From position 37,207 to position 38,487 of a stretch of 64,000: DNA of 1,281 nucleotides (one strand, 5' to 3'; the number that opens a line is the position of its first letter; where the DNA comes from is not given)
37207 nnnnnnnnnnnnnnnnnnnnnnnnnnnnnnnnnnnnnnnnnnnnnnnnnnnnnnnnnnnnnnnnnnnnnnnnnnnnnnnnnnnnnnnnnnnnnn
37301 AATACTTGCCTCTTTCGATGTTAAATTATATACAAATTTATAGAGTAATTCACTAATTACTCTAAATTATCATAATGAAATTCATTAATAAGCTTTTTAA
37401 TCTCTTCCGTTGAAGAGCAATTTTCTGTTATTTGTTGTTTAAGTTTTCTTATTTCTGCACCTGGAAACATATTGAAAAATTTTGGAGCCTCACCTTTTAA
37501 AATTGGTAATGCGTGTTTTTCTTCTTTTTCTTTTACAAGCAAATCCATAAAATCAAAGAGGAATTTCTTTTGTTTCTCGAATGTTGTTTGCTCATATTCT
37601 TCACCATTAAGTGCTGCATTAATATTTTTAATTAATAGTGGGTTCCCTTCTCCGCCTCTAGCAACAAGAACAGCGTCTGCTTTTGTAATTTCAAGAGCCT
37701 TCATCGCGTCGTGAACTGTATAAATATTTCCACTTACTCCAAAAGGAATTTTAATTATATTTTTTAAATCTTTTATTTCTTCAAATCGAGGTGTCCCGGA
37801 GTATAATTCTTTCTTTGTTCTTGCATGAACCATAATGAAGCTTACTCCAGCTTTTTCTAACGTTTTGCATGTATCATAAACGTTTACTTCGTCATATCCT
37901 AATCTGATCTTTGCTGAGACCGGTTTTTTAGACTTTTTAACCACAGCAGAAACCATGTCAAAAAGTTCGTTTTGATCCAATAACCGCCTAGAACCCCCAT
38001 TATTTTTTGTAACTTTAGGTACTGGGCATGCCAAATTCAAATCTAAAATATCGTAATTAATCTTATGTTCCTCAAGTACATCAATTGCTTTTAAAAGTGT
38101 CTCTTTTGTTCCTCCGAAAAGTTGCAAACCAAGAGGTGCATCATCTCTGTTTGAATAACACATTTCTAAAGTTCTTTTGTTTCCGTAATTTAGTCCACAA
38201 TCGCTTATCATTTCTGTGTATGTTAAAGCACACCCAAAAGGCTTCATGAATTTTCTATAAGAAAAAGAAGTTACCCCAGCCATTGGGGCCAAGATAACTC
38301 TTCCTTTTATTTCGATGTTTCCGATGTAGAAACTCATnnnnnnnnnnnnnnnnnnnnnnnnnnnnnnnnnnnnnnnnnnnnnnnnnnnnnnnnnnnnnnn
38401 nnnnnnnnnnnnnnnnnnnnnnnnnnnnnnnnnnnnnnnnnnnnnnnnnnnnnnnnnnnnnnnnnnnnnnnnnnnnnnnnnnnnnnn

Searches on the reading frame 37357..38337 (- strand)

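Call 23: search_protein_families(library=pfam, proteins=[window:37357-38337:-], max_evalue=0.001)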
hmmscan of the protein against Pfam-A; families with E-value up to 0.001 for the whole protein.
window:37357-38337:- (326 aa): 1 family
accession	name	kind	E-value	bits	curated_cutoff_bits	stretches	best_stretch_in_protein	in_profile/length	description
PF01207.24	Dus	-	4e-59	200.7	20.4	1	15-314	1-303/311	Dihydrouridine synthase (Dus)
